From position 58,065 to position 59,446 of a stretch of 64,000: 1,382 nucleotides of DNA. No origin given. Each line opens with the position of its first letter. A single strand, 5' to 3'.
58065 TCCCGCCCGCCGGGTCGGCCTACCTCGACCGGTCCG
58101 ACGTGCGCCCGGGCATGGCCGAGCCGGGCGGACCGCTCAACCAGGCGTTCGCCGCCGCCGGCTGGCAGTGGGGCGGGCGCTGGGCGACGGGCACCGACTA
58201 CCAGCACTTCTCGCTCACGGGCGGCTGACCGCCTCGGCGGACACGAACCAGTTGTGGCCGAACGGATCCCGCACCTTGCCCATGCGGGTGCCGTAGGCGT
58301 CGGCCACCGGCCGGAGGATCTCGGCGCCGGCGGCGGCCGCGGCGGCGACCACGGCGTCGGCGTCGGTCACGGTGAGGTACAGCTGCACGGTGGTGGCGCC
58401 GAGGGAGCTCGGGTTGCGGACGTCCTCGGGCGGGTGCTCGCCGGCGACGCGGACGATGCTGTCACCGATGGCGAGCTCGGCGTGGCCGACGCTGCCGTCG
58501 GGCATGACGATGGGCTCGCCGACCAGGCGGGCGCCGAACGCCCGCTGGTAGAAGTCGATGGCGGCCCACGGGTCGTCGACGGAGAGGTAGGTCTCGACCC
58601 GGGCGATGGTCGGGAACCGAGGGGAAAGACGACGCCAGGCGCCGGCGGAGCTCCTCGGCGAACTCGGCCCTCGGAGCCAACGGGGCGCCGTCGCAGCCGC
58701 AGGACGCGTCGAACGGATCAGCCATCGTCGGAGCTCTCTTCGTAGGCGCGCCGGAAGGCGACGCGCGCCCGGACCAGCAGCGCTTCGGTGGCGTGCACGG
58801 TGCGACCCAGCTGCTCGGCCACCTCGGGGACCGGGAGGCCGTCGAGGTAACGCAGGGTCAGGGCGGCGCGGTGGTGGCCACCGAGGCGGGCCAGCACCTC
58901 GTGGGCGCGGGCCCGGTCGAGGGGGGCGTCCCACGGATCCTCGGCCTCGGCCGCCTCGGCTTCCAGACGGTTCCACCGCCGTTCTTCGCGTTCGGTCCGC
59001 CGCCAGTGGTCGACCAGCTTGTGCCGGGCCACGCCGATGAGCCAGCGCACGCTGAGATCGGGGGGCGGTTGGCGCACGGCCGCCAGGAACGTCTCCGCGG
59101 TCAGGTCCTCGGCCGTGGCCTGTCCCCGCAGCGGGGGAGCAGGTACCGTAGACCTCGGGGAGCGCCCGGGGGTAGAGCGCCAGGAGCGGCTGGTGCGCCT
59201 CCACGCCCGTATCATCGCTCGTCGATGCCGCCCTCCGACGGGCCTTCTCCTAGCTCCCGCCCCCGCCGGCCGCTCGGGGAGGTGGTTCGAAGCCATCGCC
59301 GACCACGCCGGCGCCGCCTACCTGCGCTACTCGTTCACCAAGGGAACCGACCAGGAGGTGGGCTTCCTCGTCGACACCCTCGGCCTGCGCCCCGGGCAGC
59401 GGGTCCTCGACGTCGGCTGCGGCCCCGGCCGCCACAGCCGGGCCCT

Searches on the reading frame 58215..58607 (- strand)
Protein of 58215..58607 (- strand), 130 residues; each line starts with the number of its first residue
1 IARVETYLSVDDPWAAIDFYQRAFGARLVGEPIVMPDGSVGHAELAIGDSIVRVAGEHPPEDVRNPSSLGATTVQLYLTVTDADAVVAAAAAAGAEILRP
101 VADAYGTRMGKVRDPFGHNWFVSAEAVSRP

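Call 6: search_protein_families(library=pfam, proteins=[window:58215-58607:-], max_evalue=0.1)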
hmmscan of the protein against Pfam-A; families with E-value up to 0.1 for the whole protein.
window:58215-58607:- (130 aa): 3 families
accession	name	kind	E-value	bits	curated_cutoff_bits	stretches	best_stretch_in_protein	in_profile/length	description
PF00903.31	Glyoxalase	-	3.7e-16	60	20.6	1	8-120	7-119/121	Glyoxalase/Bleomycin resistance protein/Dioxygenase superfamily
PF18029.7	Glyoxalase_6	-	6.8e-09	36.8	23.6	1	8-120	4-103/106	Glyoxalase-like domain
PF22650.2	At5g48480-like_C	-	4.2e-05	24.2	27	1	77-121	3-48/50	Glyoxalase At5g48480-like C-terminal domain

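Call 7: search_protein_families(library=ncbifam, proteins=[window:58215-58607:-], max_evalue=0.1)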
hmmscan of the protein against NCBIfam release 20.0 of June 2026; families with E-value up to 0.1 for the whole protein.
window:58215-58607:- (130 aa): 2 families
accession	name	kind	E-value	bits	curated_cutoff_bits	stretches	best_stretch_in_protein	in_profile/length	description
NF007537.0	PRK10148.1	equivalog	0.009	16.4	122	0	34-123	53-139/147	VOC family metalloprotein YjdN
TIGR00068.2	glyox_I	equivalog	0.013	15.4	120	0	5-30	4-29/143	lactoylglutathione lyase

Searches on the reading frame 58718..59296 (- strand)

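Call 6: search_protein_families(library=pfam, proteins=[window:58718-59296:-], max_evalue=0.1)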
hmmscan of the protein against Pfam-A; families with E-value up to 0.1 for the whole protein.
window:58718-59296:- (192 aa): 5 families
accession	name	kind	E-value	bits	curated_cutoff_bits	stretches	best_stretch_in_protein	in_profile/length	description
PF08281.18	Sigma70_r4_2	-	2.9e-09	36.9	25.7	1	131-179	4-52/54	Sigma-70, region 4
PF07638.17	Sigma70_ECF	-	6e-07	30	21.1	1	85-183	78-181/185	ECF sigma factor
PF04542.20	Sigma70_r2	-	3.2e-06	27.3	24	1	58-103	19-70/71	Sigma-70 region 2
PF04545.22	Sigma70_r4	-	0.00021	21.2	24.1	1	134-178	1-45/50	Sigma-70, region 4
PF22554.1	Chap-C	-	0.097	13.8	27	0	86-132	29-75/91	TY-Chap C-terminal domain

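Call 7: search_protein_families(library=ncbifam, proteins=[window:58718-59296:-], max_evalue=0.1)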
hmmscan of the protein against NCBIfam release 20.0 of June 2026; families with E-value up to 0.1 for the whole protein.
window:58718-59296:- (192 aa): 60 families (the best 25 are shown)
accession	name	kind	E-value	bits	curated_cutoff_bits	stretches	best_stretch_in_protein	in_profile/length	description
TIGR02989.1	Sig-70_gvs1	subfamily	1.9e-13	50.6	124.55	1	60-182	26-155/158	RNA polymerase sigma-70 factor, Rhodopirellula/Verrucomicrobium family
TIGR02952.1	Sig70_famx2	equivalog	2.1e-13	50.5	206.45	1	58-183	34-168/170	ECF subfamily RNA polymerase sigma factor, BldN family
TIGR02937.1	sigma70-ECF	superfamily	8.7e-13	48.2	42.9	1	57-178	23-158/165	sigma-70 family RNA polymerase sigma factor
NF007227.0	PRK09645.1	subfamily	1.2e-11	44.8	202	1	59-183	37-168/177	sigma-70 family RNA polymerase sigma factor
TIGR02983.1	SigE-fam_strep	subfamily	2.3e-11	43.9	141.55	1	59-187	30-160/162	SigE family RNA polymerase sigma factor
NF009191.0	PRK12539.1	subfamily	2.9e-09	36.7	171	1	57-166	47-160/185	sigma-70 family RNA polymerase sigma factor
NF009166.1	PRK12513.1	equivalog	3e-09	36.9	206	1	57-169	44-170/193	RNA polymerase sigma factor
TIGR02959.1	SigZ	equivalog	3e-09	36.9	168.65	1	84-187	48-150/170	RNA polymerase sigma factor SigZ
NF004113.0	PRK05602.1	equivalog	1.3e-08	34.7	208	1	57-189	67-205/211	RNA polymerase sigma factor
NF058625.1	sigma_PG0214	equivalog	3.1e-08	33.5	130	1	59-189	28-165/170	GFO_1088 family ECF-type sigma factor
TIGR02984.1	Sig-70_plancto1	subfamily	3.5e-08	33.2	183.75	1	132-183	135-186/189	RNA polymerase sigma-70 factor, Planctomycetaceae-specific subfamily 1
NF009172.0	PRK12519.1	subfamily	4.4e-08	32.9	222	1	58-167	52-171/194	RNA polymerase sigma factor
TIGR02950.1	SigM_subfam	subfamily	6.7e-08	32.5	147.95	1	60-184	25-157/159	RNA polymerase sigma factor, SigM family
NF009189.0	PRK12537.1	equivalog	1.9e-07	30.7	261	1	57-183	45-179/182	RNA polymerase sigma factor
NF007218.0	PRK09639.1-2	equivalog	3.2e-07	30.2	265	1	58-186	47-180/185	RNA polymerase sigma factor SigX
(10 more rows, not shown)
